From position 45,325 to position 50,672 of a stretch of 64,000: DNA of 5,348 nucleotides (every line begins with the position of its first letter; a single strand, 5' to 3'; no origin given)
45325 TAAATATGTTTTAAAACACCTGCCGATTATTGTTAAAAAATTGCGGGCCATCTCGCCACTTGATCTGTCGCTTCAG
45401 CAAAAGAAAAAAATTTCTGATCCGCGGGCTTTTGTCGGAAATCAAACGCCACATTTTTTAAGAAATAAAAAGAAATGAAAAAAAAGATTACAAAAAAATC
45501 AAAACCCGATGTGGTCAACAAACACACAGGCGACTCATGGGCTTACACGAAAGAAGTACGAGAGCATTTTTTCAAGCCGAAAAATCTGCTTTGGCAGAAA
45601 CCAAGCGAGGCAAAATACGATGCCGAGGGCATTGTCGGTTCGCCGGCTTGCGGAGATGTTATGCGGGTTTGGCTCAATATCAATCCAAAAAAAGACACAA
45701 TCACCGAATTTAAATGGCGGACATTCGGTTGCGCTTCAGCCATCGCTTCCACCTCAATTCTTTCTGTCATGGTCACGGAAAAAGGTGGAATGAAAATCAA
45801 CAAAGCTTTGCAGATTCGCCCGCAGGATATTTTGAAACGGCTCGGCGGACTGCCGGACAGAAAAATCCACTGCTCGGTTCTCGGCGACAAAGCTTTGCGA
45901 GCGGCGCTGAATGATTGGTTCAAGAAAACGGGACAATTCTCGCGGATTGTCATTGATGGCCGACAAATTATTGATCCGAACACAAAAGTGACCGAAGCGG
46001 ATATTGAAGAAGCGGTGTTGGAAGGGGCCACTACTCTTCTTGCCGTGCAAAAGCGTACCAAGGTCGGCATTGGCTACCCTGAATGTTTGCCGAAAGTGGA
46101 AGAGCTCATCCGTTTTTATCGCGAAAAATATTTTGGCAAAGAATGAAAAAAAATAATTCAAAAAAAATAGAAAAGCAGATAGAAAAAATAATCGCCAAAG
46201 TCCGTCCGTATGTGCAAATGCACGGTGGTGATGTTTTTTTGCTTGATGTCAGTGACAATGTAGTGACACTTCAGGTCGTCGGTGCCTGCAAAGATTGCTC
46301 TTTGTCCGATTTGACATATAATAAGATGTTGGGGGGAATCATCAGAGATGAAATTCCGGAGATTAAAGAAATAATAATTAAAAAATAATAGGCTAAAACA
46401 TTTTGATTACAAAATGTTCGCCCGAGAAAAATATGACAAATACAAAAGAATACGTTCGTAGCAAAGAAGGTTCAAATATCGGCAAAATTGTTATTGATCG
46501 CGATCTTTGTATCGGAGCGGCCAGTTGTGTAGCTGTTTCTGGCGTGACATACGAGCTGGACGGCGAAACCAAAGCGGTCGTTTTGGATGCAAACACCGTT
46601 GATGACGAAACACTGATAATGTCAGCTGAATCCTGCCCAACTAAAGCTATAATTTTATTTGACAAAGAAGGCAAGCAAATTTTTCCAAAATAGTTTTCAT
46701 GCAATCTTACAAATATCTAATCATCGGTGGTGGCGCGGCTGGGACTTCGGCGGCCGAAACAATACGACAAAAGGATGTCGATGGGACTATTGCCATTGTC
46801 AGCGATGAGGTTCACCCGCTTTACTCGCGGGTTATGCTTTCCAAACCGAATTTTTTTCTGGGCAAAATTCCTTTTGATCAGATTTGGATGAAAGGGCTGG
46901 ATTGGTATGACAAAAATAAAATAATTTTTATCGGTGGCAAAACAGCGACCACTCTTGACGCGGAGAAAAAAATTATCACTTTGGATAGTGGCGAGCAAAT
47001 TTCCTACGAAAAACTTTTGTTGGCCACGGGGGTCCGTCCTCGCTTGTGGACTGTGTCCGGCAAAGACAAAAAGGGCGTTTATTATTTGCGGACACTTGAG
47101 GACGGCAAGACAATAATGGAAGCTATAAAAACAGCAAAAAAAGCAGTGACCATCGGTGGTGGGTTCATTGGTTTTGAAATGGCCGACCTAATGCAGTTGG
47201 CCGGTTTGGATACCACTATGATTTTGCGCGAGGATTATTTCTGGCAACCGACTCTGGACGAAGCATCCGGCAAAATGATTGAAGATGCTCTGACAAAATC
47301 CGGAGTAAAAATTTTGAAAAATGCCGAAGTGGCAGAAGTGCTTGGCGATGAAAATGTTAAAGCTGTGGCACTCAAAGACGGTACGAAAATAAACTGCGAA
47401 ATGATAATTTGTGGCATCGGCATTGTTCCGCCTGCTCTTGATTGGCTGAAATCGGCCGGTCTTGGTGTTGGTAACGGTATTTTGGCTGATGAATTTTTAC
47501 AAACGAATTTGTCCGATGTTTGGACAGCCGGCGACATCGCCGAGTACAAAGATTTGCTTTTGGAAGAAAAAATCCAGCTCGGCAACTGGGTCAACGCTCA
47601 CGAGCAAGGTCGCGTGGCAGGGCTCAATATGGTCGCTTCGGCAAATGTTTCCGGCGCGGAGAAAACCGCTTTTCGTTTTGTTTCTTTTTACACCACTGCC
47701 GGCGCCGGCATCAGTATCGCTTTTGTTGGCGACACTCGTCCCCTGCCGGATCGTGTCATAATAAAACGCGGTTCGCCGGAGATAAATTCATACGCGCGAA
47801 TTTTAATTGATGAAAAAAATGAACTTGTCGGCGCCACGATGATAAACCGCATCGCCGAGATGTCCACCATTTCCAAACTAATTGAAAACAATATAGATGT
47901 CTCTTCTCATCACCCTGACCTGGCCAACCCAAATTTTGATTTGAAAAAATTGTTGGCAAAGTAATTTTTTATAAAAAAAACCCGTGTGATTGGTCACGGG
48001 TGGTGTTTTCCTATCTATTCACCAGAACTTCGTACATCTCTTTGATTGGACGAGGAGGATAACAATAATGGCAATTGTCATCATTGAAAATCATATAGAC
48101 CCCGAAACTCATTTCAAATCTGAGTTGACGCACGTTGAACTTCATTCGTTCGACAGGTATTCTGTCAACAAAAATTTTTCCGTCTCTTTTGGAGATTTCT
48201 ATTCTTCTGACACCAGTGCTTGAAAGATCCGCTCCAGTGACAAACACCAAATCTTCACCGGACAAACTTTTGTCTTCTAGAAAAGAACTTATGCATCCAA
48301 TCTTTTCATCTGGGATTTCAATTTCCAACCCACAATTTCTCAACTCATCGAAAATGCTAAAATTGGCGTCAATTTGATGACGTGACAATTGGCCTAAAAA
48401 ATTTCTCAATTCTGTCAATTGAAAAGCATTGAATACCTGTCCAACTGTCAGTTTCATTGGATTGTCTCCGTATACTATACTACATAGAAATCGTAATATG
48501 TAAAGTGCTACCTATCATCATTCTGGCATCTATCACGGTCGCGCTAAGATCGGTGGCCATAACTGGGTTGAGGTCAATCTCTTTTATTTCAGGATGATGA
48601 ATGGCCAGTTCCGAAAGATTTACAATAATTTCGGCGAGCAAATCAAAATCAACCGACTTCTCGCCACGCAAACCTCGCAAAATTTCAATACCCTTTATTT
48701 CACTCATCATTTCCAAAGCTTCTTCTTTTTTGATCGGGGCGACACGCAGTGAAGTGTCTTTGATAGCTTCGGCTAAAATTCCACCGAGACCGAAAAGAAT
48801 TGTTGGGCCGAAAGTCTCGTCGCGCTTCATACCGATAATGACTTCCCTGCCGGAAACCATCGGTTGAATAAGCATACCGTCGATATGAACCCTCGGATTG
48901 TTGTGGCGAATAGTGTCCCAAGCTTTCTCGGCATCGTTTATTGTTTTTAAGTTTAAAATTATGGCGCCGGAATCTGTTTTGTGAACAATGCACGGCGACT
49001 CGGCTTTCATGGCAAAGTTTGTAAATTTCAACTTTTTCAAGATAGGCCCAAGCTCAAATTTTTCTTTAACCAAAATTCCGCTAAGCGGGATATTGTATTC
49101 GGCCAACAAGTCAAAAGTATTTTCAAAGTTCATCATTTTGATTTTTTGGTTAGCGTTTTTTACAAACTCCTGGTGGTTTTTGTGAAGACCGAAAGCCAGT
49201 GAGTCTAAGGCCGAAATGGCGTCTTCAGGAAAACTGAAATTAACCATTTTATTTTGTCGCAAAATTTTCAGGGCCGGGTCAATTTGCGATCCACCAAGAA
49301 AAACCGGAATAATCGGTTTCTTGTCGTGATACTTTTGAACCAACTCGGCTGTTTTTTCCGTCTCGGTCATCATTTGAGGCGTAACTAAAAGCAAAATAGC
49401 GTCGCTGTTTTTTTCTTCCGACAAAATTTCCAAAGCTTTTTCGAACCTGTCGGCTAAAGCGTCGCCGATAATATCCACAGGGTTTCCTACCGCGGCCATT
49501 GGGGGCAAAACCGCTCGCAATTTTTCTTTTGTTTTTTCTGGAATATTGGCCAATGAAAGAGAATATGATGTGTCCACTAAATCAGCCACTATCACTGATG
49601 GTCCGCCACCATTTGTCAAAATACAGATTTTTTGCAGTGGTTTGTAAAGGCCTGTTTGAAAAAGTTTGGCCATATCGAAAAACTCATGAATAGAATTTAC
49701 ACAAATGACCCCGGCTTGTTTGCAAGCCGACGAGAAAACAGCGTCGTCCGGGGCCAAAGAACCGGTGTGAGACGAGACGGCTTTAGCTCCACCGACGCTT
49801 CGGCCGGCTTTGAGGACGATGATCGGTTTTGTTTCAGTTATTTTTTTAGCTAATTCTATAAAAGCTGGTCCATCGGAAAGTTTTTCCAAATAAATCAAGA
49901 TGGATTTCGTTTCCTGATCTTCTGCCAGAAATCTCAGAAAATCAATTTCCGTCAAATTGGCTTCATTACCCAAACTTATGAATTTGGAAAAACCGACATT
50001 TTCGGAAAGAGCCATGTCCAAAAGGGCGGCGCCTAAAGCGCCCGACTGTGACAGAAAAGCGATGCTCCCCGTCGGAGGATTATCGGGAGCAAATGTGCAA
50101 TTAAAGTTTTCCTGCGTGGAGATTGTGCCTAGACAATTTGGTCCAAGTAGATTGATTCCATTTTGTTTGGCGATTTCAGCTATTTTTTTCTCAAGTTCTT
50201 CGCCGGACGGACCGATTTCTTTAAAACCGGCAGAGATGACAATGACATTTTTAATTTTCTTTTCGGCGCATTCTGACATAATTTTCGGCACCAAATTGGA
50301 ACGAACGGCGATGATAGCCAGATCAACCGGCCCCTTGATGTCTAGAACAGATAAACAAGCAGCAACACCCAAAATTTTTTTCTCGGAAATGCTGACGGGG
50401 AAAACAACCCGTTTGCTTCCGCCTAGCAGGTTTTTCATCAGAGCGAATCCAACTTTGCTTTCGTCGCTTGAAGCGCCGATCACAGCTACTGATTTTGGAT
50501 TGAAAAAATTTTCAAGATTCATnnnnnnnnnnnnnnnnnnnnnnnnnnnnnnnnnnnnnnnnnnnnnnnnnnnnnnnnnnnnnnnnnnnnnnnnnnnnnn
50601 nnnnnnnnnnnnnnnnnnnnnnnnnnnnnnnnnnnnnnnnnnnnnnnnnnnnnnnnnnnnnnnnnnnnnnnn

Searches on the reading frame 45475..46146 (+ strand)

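Call 38: search_protein_families(library=pfam, max_evalue=0.01, proteins=[window:45475-46146:+])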
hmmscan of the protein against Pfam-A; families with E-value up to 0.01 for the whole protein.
window:45475-46146:+ (223 aa): 2 families
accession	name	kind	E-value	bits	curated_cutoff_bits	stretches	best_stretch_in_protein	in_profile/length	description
PF01592.21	NifU_N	-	5.4e-34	117.5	22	1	23-152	1-124/127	NifU-like N terminal domain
PF04324.20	Fer2_BFD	-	5e-07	30.4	26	1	170-212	6-48/50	BFD-like [2Fe-2S] binding domain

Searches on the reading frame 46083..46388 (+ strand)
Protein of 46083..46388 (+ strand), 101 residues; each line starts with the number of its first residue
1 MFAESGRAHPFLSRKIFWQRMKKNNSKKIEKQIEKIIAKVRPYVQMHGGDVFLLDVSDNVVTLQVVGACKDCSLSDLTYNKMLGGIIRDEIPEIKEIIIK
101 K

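Call 38: search_protein_families(library=pfam, max_evalue=0.01, proteins=[window:46083-46388:+])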
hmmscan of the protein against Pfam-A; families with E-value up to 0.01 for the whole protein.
window:46083-46388:+ (101 aa): 1 family
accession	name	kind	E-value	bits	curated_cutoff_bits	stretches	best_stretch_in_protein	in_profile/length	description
PF01106.22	NifU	-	2.2e-19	69.8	27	1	33-97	1-66/67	NifU-like domain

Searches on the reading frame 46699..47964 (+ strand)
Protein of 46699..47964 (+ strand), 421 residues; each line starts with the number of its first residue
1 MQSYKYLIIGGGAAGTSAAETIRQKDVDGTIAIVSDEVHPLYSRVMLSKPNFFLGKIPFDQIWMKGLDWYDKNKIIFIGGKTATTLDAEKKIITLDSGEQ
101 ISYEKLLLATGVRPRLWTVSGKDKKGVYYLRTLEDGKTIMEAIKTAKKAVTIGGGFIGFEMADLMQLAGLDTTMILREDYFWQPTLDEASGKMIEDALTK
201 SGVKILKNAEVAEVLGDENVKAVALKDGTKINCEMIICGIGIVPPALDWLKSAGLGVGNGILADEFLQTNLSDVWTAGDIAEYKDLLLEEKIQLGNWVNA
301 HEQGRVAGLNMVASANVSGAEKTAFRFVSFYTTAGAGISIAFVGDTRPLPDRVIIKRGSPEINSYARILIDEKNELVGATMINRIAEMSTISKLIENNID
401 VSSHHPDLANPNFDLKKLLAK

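Call 76: find_encoding_contigs(protein=window:46699-47964:+, flank=10000, max_places=4)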
Protein window:46699-47964:+ (421 aa): 1 contig read that carries it; 1 place shown.
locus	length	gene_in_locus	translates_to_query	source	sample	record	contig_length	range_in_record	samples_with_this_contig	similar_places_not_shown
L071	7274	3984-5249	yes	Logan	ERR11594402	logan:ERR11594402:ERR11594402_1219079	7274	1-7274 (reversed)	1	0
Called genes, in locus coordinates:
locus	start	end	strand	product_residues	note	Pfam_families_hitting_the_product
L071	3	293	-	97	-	?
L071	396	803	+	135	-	PF01741:MscL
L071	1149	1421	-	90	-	-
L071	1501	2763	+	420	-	PF00266:Aminotran_5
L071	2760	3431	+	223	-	PF01592:NifU_N, PF04324:Fer2_BFD (weak)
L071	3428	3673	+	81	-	PF01106:NifU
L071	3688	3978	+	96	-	PF13459:Fer4_15 (weak), PF13370:Fer4_13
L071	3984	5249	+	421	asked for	PF07992:Pyr_redox_2, PF13738:Pyr_redox_3 (faint), PF00070:Pyr_redox, PF14759:Reductase_C (faint)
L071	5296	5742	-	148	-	-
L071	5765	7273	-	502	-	?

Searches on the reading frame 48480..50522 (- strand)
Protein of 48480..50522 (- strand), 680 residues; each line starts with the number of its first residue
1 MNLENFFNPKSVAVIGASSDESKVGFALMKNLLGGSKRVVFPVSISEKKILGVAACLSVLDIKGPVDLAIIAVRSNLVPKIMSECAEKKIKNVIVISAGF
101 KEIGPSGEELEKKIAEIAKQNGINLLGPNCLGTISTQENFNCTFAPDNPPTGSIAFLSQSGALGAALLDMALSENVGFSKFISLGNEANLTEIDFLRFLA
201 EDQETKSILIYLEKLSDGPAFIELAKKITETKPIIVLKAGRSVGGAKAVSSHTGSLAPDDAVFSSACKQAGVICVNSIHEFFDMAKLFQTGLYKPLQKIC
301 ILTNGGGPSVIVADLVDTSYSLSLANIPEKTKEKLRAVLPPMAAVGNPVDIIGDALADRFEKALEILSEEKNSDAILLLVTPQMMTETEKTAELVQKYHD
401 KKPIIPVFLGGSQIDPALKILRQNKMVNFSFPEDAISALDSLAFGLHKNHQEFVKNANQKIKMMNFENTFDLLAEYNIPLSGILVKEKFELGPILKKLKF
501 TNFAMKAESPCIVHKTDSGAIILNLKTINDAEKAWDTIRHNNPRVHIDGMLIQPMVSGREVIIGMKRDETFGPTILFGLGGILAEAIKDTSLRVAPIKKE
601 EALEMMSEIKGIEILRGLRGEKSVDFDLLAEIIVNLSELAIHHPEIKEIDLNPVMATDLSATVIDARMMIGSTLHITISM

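Call 53: search_protein_families(library=pfam, max_evalue=0.001, proteins=[window:48480-50522:-])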
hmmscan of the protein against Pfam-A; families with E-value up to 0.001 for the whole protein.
window:48480-50522:- (680 aa): 5 families
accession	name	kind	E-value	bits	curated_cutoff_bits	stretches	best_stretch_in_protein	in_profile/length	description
PF13549.11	ATP-grasp_5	-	1.9e-57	194.6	27.6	1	461-670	7-221/221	ATP-grasp domain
PF13607.11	Succ_CoA_lig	-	9.5e-55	184.6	27.4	1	152-288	2-138/138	Succinyl-CoA ligase like flavodoxin domain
PF13380.12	CoA_binding_2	-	8.8e-23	81.4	22.8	1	10-133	1-113/116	CoA binding domain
PF19045.5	Ligase_CoA_2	-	3.6e-10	40.5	23.7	1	300-433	2-141/162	Ligase-CoA domain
PF02629.25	CoA_binding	-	2.5e-09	38.2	22.3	1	8-99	2-97/97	CoA binding domain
